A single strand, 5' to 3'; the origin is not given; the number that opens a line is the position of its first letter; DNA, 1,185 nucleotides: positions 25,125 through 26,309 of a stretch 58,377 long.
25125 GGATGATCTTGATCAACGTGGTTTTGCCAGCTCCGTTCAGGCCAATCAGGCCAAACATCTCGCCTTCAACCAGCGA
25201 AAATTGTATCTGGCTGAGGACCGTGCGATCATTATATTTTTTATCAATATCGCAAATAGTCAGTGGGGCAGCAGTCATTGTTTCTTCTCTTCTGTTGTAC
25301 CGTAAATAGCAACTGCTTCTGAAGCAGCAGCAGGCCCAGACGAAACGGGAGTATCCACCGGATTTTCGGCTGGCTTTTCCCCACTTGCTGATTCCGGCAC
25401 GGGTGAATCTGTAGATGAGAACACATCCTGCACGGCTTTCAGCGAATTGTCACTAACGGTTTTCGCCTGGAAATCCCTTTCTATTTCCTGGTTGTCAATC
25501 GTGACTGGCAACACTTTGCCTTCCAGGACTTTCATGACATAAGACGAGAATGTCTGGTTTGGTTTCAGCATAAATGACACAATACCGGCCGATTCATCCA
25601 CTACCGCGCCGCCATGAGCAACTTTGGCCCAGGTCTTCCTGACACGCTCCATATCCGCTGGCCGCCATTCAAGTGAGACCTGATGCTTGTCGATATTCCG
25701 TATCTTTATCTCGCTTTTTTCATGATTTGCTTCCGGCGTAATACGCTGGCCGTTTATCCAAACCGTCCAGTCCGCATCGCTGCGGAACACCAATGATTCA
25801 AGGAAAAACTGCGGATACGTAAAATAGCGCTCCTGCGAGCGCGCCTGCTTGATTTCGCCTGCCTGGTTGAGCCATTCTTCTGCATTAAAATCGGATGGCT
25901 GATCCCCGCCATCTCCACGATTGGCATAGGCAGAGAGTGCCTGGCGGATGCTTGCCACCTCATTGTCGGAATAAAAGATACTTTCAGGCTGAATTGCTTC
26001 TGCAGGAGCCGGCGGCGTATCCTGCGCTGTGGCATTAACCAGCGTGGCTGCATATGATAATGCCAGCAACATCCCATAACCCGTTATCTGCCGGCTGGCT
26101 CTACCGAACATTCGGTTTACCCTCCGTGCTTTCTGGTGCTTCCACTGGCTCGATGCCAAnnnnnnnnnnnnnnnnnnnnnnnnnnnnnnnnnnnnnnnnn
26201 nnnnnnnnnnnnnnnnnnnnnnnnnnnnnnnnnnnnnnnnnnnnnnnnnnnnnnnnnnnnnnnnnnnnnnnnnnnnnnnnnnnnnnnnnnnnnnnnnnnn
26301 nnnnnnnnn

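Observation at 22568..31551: Non-canonical type IV pilus assembly operon: PilM-PilN fusion, PilO/PilP-like proteins, ABC ATPase and Wzy_C protein, but no pilin or secretin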

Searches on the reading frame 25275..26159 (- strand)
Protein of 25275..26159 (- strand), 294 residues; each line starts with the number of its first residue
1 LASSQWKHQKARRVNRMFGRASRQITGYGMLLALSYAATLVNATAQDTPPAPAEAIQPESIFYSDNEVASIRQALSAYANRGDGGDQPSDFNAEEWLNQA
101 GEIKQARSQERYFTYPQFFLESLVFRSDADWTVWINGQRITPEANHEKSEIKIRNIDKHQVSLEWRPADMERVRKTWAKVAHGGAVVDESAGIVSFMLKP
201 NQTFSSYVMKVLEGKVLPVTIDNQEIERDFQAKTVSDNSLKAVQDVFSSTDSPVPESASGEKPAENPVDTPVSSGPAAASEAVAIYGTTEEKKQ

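Call 4: search_protein_families(library=pfam, proteins=[window:25275-26159:-], max_evalue=0.01)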
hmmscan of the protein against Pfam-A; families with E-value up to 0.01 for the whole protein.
window:25275-26159:- (294 aa): 0 families

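Call 6: search_protein_families(library=ncbifam, proteins=[window:25275-26159:-], max_evalue=0.01)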
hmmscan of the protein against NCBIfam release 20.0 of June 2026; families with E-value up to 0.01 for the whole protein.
window:25275-26159:- (294 aa): 0 families

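Call 26: search_solved_structures(query=A3, max_evalue=10)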
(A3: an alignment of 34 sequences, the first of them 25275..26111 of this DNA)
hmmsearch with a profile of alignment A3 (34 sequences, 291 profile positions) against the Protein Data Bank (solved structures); distinct sequences matched with E-value up to 10: 13.
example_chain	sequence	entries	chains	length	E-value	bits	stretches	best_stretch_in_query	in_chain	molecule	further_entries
8q6t_I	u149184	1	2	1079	0.0021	21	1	158-225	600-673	Titin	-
8g4l_bm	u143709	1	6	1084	0.0049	19.8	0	159-181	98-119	Titin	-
3lpw_A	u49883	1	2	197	0.0066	19.4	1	159-182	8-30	A77-A78 domain from Titin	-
8oty_A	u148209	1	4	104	0.012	18.5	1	159-227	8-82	Titin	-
4wfw_A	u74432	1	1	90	0.037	16.9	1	124-179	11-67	General secretion pathway protein B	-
9ya8_L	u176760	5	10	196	0.088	15.7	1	36-119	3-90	Myosin light chain 3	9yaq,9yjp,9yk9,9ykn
5n69_G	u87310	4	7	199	0.12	15.3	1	38-120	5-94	Myosin light chain 3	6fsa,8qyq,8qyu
8qyq_D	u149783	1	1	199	0.12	15.3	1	38-120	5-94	Myosin light chain 3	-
9ot8_A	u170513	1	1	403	0.75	12.6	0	160-181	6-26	FN3con-9 - FN3con-41 fusion,Galectin-3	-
5tby_C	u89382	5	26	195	0.81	12.5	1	36-120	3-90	Myosin light chain 3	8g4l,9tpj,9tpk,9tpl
4u3h_A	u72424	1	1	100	1.2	12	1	158-180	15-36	FN3con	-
7r21_A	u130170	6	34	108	1.6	11.5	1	216-281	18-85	Cas11a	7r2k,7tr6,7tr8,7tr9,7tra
6ysy_B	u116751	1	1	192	6.8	9.5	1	36-118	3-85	Myosin light chain 1/3, skeletal muscle isoform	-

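Call 29: find_homologous_proteins(query=window:25275-26111:-, max_evalue=0.001)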
Query window:25275-26111:- (278 aa): 50 proteins with E <= 0.001 among 999 candidates.
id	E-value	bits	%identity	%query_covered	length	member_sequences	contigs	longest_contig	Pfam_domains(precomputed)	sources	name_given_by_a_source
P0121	1.7e-178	610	100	100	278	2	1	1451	-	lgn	-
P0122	1.4e-80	289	57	88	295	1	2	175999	-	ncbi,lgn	-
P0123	1.2e-73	266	54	84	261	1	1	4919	-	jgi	jgi:hypothetical protein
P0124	2.1e-72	262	50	96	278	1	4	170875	-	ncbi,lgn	ncbi:MAG: hypothetical protein ACK502_02730 [Alphaproteobacteria bacterium]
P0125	6.0e-70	254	51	95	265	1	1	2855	-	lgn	-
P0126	4.4e-60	222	45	97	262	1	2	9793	-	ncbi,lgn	ncbi:MAG: hypothetical protein AB7L92_04705 [Alphaproteobacteria bacterium]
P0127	3.4e-58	215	43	99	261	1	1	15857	-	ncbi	-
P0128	1.9e-48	183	48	60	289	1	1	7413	-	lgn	-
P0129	3.2e-48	183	50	59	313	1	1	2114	-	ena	-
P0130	6.3e-48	182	47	74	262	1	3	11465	-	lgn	-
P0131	3.1e-47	180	47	74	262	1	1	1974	-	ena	-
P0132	6.1e-43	165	39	74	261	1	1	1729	-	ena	-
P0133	4.2e-42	163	45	64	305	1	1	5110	-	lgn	-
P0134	1.0e-41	161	41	65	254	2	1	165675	-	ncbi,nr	ncbi:MAG: hypothetical protein SFW63_03955 [Alphaproteobacteria bacterium]|nr:hypothetical protein [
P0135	1.5e-41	161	40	71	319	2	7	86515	-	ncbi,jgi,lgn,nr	ncbi:MAG: hypothetical protein LW823_05440 [Rickettsiales bacterium]|jgi:hypothetical protein|nr:hyp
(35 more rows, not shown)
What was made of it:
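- Checked: The database gene call is the 278-aa ATG form starting at 26111 (call 29).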

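Call 39: predict_structure(alignment_id=A4)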
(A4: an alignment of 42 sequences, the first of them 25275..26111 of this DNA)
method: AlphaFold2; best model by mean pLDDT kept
length: 278 residues; sequences in the alignment: 42
mean_pLDDT: 77.1   pTM: 0.54
mean pLDDT of the five models: 77.1, 76.2, 75.3, 74.4, 73.8
residues with pLDDT >= 90: 104; 70-90: 76; 50-70: 70; < 50: 28
segments of 3 or more residues with pLDDT < 50: 241-244, 246-249, 252-254, 257-262, 271-273
pLDDT, mean of each block of 10 residues (from residue 1): 57 75 61 70 84 83 68 73 83 87 97 96 90 91 97 92 91 97 97 95 88 72 58 54 49 48 51 48
secondary structure, 60 per line:
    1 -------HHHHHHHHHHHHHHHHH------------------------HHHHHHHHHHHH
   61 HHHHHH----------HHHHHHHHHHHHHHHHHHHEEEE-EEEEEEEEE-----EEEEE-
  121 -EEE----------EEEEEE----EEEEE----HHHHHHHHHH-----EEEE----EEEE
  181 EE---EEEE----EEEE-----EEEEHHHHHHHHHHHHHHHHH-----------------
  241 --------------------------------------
elements in order: H8-24 H49-66 H77-95 E96-99 E101-109 E115-119 E122-124 E135-140 E145-149 H154-163 E169-172 E177-182 E186-189 E194-197 E203-206 H207-223
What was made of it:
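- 25275..26111 (-): P294 (278 aa from the ATG at 26111): secreted or signal-anchored protein with helices and a beta-rich domain (residues 96-206), candidate PilP/GspC-HR/GspB-type secretin-binding adaptor. AlphaFold2 gives pLDDT >90 over about residues 100-200 (call 39).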

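Call 44: fold_search(model_id=the predicted structure, library=pdb)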
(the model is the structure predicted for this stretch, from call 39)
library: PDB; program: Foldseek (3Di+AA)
matches with E <= 10: 594; with E <= 0.001: 0
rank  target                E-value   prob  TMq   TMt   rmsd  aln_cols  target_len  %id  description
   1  3epu_B                1.9e-01  0.11  0.10  0.15  17.1       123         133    6  Crystal Structure of STM2138, a novel virulence chaperone in Salmonella (released 2009-09-29)
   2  7w5z_B                2.7e-01  0.11  0.12  0.15  23.9       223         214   13  Cryo-EM structure of Tetrahymena thermophila mitochondrial complex IV, composite dimer model (released 2022-04-06)
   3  5dbx_B                3.2e-01  0.15  0.11  0.11  13.7       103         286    8  Crystal structure of murine SPAK(T243D) in complex with AMPPNP (released 2015-09-23)
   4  2vd5_A                3.4e-01  0.09  0.10  0.08  16.4       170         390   13  Structure of Human Myotonic Dystrophy Protein Kinase in Complex with the Bisindoylmaleide inhibitor BIM VIII (released 2007-11-06)
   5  2ivw_MODEL_1_A        3.6e-01  0.35  0.17  0.33   9.7       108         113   14  The solution structure of a domain from the Neisseria meningitidis PilP pilot protein. (released 2007-02-13)
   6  9jcu_C                4.0e-01  0.08  0.09  0.07  17.0       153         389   12  Compound bound to ROCK2 kinase domain (released 2025-09-03)
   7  6a6h_A                4.2e-01  0.07  0.11  0.11  14.1       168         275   12  Crystal Structure of Swine Major Histocompatibility Complex Class I SLA-2*040202 For 2.3 Angstrom (released 2019-07-03)
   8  2ycq                  4.5e-01  0.08  0.11  0.10  14.2       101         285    5  Crystal structure of checkpoint kinase 2 in complex with inhibitor PV1115 (released 2011-11-16)
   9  4av2_M                5.0e-01  0.21  0.15  0.36   7.7        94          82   11  Single particle electron microscopy of PilQ dodecameric complexes from Neisseria meningitidis. (released 2012-10-17)
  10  8zir_P                5.0e-01  0.15  0.12  0.07  10.4        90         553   11  DUF4297-HerA complex (released 2025-03-12)
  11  8zir_M                5.7e-01  0.28  0.14  0.08  10.0        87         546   14  DUF4297-HerA complex (released 2025-03-12)
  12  2vd5_B                5.7e-01  0.08  0.11  0.09  16.3       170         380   14  Structure of Human Myotonic Dystrophy Protein Kinase in Complex with the Bisindoylmaleide inhibitor BIM VIII (released 2007-11-06)
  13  8zis_B                6.0e-01  0.14  0.12  0.07  10.0        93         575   14  HerA Hexamer (released 2025-03-12)
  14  8zis_A                6.0e-01  0.13  0.12  0.07   9.1        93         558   14  HerA Hexamer (released 2025-03-12)
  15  6bab_C                6.0e-01  0.11  0.09  0.09  11.6        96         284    7  The structure of human CamKII with bound inhibitor (released 2017-11-29)
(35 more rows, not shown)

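Call 77: search_protein_families(library=pfam, alignment_id=A3, max_evalue=1)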
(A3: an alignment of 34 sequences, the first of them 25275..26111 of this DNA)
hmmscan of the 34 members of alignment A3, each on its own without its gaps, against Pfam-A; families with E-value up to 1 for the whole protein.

A. member 1, window:25275-26111:- (278 aa): 0 families

B. families by the number of members that match (of 34 scanned): 17 families
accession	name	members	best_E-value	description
PF16537.11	T2SSB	4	0.0065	Type II secretion system protein B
PF04546.19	Sigma70_ner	1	0.0049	Sigma-70, non-essential region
PF00041.27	fn3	1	0.015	Fibronectin type III domain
PF04381.17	RdgC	1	0.023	Putative exonuclease, RdgC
PF00188.32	CAP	1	0.042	Cysteine-rich secretory protein family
PF17727.6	CtsR_C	1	0.052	CtsR C-terminal dimerization domain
PF09177.16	STX6_10_61_N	1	0.056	Syntaxin 6/10/61, N-terminal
PF21108.3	MDN1_4th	1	0.085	Midasin AAA+ ATPase lid domain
PF04544.17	Herpes_UL20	1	0.098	Herpesvirus egress protein UL20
PF07483.16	W_rich_C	1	0.11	Tryptophan-rich Synechocystis species C-terminal domain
PF17939.6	TetR_C_30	1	0.15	Tetracyclin repressor-like, C-terminal domain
PF02369.22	Big_1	1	0.16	Bacterial Ig-like domain (group 1)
PF18346.7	SH3_15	1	0.17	Mind bomb SH3 repeat domain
PF04072.20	LCM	1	0.19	Leucine carboxyl methyltransferase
PF09511.15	RNA_lig_T4_1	1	0.24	RNA ligase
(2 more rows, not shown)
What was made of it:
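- On T4aP alignment subcomplex PilM/PilN/PilO/PilP: Pfam T2SSB hits 4 of 34 members (call 77).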

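Call 78: search_solved_structures(query=A3, max_evalue=0.05, show_alignments=5)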
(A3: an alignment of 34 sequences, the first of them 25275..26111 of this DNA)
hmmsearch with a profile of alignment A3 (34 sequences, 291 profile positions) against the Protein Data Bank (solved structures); distinct sequences matched with E-value up to 0.05: 5.
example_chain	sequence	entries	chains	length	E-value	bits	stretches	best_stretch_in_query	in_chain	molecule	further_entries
8q6t_I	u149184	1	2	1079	0.0021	21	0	158-225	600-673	Titin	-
8g4l_bm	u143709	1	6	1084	0.0049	19.8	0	159-181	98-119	Titin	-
3lpw_A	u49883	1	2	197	0.0066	19.4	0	159-182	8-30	A77-A78 domain from Titin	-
8oty_A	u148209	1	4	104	0.012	18.5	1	159-227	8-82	Titin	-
4wfw_A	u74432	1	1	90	0.037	16.9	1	124-179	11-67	General secretion pathway protein B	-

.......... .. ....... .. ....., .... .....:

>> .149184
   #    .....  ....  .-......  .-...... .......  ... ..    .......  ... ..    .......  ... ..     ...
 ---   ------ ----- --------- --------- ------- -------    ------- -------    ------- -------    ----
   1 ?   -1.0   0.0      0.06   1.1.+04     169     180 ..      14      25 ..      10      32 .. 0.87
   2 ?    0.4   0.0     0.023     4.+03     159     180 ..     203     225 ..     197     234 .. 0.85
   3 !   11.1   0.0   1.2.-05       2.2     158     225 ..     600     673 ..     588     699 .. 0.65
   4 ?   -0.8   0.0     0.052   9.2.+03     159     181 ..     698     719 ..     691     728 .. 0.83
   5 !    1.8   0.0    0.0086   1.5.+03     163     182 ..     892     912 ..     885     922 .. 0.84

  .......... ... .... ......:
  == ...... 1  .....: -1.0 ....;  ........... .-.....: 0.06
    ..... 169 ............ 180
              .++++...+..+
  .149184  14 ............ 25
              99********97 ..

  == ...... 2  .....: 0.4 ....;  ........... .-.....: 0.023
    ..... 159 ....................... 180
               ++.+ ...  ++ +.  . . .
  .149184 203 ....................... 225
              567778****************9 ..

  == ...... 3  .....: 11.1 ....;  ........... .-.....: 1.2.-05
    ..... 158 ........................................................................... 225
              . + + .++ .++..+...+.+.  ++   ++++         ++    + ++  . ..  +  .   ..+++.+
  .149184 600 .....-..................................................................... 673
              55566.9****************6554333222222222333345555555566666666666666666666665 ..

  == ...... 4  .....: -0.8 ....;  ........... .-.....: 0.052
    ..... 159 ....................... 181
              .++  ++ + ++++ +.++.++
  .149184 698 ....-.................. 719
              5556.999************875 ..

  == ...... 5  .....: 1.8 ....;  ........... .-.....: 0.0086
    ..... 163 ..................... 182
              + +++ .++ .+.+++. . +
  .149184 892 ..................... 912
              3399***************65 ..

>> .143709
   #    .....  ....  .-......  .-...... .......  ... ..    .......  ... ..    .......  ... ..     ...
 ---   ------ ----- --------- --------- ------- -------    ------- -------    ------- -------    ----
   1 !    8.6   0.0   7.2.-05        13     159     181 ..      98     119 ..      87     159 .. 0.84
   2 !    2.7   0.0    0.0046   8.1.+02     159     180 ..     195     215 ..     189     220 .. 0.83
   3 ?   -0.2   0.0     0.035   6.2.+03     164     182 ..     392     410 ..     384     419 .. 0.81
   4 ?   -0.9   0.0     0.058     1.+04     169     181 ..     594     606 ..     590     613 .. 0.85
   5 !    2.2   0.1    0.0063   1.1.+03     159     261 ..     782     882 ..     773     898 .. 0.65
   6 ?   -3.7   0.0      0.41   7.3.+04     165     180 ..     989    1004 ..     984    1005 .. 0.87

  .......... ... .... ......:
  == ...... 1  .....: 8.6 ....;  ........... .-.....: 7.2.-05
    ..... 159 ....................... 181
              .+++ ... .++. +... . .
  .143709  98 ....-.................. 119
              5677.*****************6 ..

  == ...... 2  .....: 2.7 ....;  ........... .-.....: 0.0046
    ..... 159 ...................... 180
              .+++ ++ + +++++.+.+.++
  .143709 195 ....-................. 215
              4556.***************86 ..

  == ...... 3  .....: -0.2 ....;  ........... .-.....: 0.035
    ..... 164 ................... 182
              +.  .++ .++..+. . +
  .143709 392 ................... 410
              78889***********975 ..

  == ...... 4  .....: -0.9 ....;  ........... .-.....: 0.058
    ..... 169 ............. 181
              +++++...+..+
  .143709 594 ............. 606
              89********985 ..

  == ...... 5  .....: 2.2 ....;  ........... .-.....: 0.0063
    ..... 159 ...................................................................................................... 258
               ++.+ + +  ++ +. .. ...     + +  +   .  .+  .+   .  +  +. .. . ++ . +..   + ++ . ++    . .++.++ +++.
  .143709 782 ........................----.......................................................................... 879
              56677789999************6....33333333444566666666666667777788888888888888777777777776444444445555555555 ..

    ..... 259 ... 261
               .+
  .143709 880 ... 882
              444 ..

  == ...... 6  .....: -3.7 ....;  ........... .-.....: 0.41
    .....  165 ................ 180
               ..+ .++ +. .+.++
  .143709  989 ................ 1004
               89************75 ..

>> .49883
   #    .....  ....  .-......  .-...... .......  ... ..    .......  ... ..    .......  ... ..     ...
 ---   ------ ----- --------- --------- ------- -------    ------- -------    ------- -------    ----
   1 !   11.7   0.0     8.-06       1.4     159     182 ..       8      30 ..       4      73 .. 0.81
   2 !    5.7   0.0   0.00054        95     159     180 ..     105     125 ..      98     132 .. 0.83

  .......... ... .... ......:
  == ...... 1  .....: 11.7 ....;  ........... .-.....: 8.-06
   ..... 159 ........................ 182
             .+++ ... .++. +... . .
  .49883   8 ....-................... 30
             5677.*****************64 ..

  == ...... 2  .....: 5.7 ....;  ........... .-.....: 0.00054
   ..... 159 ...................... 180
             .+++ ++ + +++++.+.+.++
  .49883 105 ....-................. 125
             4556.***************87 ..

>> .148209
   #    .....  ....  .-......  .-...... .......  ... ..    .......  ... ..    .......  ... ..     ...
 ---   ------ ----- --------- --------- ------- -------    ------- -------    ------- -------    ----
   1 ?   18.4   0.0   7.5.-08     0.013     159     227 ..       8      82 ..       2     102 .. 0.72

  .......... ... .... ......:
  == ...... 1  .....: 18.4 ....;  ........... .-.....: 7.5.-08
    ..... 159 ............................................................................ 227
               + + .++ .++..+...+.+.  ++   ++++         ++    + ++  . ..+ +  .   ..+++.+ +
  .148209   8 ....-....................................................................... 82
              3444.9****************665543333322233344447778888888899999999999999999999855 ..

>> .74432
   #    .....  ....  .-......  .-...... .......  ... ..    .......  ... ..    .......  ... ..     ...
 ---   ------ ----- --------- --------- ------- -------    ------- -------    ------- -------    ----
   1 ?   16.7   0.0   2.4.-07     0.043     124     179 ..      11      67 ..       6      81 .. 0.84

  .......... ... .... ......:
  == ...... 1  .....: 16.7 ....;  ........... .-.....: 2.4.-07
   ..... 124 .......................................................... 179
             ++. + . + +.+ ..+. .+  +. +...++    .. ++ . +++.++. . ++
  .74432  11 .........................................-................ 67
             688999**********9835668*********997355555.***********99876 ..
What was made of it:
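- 25275..26111 (-): The family profile hits the GspB periplasmic domain 4wfw at E 0.037, with an HR-like motif aligned (calls 26, 78).
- On T4aP alignment subcomplex PilM/PilN/PilO/PilP: GspB 4wfw hits at E 0.037 (calls 26, 78).
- P294 weak hits to GspB, T2SSB, GspC-HR and PilP: calls 26, 44, 77, 78.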
